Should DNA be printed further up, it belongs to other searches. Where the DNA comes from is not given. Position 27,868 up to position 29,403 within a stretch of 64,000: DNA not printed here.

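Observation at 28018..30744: PIF1-family helicase next to a GIY-YIG-domain protein and small unknown proteins: candidate defence or mobile-element module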

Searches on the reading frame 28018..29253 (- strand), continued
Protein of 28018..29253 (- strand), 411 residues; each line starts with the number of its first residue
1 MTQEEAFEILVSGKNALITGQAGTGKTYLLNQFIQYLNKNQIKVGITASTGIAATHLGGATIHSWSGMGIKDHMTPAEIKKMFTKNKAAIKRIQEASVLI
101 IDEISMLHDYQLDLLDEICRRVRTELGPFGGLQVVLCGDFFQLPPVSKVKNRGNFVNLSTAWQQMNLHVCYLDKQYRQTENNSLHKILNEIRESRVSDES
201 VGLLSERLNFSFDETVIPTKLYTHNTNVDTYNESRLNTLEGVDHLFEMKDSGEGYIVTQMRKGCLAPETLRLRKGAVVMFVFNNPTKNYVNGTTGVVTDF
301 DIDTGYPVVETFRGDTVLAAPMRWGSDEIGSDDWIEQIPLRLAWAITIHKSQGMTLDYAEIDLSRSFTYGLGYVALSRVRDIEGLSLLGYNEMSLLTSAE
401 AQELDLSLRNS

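Call 52: find_encoding_contigs(protein=P0178, flank=10000, max_places=2)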
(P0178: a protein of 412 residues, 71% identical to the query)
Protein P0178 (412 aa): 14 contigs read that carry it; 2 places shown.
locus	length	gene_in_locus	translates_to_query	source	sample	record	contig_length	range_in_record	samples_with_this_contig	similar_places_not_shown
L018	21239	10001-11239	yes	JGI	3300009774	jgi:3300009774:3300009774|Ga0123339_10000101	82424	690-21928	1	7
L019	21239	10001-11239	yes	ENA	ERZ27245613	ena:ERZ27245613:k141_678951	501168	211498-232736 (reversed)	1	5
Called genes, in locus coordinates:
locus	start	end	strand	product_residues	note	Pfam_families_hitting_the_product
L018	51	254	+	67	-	-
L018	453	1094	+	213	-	-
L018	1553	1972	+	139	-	-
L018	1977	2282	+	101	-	-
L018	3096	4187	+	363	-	PF02481:DNA_processg_A, PF17782:WHD_DprA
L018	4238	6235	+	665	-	PF01751:Toprim, PF01131:Topoisom_bac, PF01396:Zn_ribbon_Top1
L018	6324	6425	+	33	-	-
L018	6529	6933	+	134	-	-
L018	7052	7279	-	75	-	-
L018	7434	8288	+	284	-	PF00106:adh_short, PF08659:KR (weak), PF01370:Epimerase (weak), PF13561:adh_short_C2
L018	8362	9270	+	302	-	PF11999:Ice_binding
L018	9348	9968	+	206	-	PF04203:Sortase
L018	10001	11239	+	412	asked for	PF05970:PIF1, PF09848:SLFN-g3_helicase (weak), PF13245:AAA_19, PF13401:AAA_22 (weak), PF13604:AAA_30, PF21530:Pif1_2B_dom (weak)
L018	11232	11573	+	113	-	PF03692:CxxCxxCC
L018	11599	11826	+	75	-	-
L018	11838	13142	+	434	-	PF05496:RuvB_N, PF13191:AAA_16 (faint), PF00004:AAA, PF07728:AAA_5 (weak), PF13173:AAA_14 (weak), PF20720:nSTAND3 (weak), PF16193:AAA_assoc_2, PF12002:MgsA_C, +2 more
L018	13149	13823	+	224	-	PF01551:Peptidase_M23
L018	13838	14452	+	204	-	PF13485:Peptidase_MA_2 (faint)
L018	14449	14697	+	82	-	-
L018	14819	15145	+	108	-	-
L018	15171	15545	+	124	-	-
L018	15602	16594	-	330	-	PF01820:Dala_Dala_lig_N, PF02655:ATP-grasp_3, PF02786:CPSase_L_D2, PF08443:RimK (weak), PF02222:ATP-grasp (weak), PF07478:Dala_Dala_lig_C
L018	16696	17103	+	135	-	-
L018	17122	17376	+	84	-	PF04226:Transgly_assoc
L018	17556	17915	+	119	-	-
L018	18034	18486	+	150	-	-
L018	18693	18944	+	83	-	-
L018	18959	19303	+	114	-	PF12732:YtxH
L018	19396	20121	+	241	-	PF02535:Zip, PF13886:TM7S3_TM198 (weak)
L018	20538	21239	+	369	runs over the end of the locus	PF05066:HARE-HTH (faint), PF04545:Sigma70_r4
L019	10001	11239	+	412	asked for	PF05970:PIF1, PF09848:SLFN-g3_helicase (weak), PF13245:AAA_19, PF13401:AAA_22 (weak), PF13604:AAA_30, PF21530:Pif1_2B_dom (weak)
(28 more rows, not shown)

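Call 53: find_encoding_contigs(protein=P0168, flank=10000, max_places=2)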
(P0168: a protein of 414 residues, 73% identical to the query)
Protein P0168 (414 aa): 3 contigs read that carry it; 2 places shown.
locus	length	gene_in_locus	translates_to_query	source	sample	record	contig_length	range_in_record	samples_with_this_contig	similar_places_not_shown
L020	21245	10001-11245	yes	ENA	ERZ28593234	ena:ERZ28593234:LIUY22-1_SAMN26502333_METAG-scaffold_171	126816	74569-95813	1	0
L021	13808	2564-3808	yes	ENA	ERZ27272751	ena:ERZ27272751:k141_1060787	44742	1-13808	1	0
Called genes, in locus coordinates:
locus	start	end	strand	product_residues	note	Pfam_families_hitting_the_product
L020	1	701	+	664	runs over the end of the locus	PF01751:Toprim, PF01131:Topoisom_bac, PF01396:Zn_ribbon_Top1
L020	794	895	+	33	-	-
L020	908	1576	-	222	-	-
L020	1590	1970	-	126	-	-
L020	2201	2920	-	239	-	-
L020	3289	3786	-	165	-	-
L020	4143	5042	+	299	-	PF11999:Ice_binding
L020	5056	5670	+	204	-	PF04203:Sortase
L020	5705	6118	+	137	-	-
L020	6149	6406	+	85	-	-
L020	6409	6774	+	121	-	PF01641:SelR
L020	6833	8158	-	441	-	-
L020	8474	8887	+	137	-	-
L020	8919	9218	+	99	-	-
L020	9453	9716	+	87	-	-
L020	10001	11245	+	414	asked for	PF05970:PIF1, PF09848:SLFN-g3_helicase (weak), PF13245:AAA_19, PF13401:AAA_22 (weak), PF13604:AAA_30, PF21530:Pif1_2B_dom (weak)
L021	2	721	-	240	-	?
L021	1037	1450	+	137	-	-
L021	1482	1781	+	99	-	-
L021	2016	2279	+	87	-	-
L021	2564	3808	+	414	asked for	PF05970:PIF1, PF09848:SLFN-g3_helicase (weak), PF13245:AAA_19, PF13401:AAA_22 (weak), PF13604:AAA_30, PF21530:Pif1_2B_dom (weak)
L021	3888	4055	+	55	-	-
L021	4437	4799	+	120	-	PF03692:CxxCxxCC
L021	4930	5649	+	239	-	PF02535:Zip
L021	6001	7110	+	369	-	PF05066:HARE-HTH (faint), PF04545:Sigma70_r4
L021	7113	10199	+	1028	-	PF26449:DUF8128, PF01935:DUF87 (weak), PF10412:TrwB_AAD_bind, PF12696:TraG-D_C (weak)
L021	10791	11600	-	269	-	-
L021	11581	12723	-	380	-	PF03033:Glyco_transf_28, PF04101:Glyco_tran_28_C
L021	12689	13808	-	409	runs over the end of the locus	PF01098:FTSW_RODA_SPOVE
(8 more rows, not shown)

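Call 68: find_encoding_contigs(protein=P0188, flank=6000, max_places=3)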
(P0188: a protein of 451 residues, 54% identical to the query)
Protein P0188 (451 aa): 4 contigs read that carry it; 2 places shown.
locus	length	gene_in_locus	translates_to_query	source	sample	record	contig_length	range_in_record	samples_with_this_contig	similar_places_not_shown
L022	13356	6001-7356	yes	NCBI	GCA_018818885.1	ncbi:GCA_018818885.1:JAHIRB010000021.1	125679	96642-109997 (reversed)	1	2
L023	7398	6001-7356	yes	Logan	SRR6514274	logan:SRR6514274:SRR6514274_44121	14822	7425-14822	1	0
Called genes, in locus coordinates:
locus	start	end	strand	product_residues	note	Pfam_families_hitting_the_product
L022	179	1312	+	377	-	PF00712:DNA_pol3_beta, PF02767:DNA_pol3_beta_2, PF02768:DNA_pol3_beta_3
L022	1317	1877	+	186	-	-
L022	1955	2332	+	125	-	-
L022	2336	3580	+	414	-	-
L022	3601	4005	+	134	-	PF07883:Cupin_2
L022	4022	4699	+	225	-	-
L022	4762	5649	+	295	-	-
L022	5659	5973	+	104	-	-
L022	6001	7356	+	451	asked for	PF05970:PIF1, PF13245:AAA_19, PF13401:AAA_22, PF13604:AAA_30, PF21530:Pif1_2B_dom (weak)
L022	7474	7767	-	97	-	PF14213:DUF4325 (weak)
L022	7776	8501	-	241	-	PF00376:MerR, PF12728:HTH_17, PF13411:MerR_1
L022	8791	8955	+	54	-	-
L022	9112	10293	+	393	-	PF13784:Fic_N, PF02661:Fic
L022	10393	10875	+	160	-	-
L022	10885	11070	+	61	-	-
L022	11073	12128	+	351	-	PF02661:Fic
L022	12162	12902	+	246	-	PF00856:SET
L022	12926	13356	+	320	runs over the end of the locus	PF25145:NfeD1b_N, PF01343:Peptidase_S49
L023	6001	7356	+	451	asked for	PF05970:PIF1, PF13245:AAA_19, PF13401:AAA_22, PF13604:AAA_30, PF21530:Pif1_2B_dom (weak)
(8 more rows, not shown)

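Call 71: search_solved_structures(query=window:28018-29253:-, max_evalue=1e-10, show_alignments=1)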
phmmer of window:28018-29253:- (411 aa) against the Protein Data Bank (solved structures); distinct sequences matched with E-value up to 1e-10: 19.
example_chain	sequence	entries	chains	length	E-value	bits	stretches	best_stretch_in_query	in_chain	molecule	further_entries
6hph_A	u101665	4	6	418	1.8e-67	231.3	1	7-396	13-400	ATP-dependent DNA helicase PIF1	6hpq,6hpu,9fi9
9fb8_A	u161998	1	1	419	1.8e-67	231.2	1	7-396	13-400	ATP-dependent DNA helicase PIF1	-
6hpt_A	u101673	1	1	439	2.1e-67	231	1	7-396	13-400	ATP-dependent DNA helicase PIF1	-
5fhh_A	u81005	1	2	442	2.2e-67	231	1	7-396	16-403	ATP-dependent DNA helicase PIF1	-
8xak_A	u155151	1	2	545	1.9e-66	227.9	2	3-315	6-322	ATP-dependent DNA helicase PIF1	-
5o6b_A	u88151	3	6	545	1.9e-66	227.9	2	3-315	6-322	ATP-dependent DNA helicase PIF1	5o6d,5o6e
7otj_A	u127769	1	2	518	1.7e-62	214.9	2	3-304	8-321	ATP-dependent DNA helicase PIF1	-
5fhd_A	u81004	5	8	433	2.4e-49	171.6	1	14-386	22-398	Uncharacterized protein | ATP-dependent DNA helicase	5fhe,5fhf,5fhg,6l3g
5ftb_A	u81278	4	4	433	3.3e-49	171.1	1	14-386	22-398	TPR DOMAIN PROTEIN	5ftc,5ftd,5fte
8bns_A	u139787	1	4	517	7e-49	170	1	12-387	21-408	AAA ATPase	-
5ftf_A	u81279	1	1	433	7.5e-49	169.9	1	14-386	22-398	TPR DOMAIN PROTEIN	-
8bnv_A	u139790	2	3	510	9.6e-46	159.7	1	12-387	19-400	AAA family ATPase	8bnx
6s3p_A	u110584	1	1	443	2.1e-34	122.3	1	16-387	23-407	PIF1 helicase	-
6s3e_A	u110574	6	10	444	2.2e-34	122.3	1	16-387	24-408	PIF1 helicase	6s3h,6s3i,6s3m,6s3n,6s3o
7oar_A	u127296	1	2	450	2.7e-34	122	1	16-387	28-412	Pif1 helicase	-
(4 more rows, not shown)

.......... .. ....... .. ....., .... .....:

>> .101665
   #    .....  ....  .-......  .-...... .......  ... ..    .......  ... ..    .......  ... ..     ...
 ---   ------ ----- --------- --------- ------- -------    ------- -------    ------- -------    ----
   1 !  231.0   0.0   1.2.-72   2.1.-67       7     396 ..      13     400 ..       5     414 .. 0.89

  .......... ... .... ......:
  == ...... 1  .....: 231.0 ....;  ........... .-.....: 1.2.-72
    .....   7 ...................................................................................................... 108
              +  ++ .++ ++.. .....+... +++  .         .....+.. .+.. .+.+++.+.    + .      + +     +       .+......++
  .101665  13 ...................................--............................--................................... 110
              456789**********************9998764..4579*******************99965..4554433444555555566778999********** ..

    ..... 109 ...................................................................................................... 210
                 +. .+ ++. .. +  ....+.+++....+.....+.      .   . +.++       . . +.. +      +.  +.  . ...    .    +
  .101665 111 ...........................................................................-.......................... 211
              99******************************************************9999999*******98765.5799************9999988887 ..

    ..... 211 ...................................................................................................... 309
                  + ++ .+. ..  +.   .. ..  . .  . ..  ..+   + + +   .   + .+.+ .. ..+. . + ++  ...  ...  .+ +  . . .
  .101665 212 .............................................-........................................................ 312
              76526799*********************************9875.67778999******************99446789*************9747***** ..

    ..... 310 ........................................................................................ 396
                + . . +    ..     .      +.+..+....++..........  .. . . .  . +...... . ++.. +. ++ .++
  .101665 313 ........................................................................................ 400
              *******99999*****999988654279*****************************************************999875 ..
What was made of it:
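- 28018..29253 (-): Pif1-family SF1B DNA helicase, 411 aa. Walker A is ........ (residues 20-27), Walker B is DEISM, and the Pif1 signature motif is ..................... (about residues 113-133). Human PIF1 6hph at E 1.8e-67 over residues 7-396 (call 71).
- On Pif1 family (SF1B helicase): 6hph gives E 1.8e-67 over residues 7-396 (call 71). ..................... aligns to human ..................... (call 71).
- Checked: It aligns end to end with the solved human PIF1 core 6hph at E 1.8e-67, including the Pif1 signature motif (call 71).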
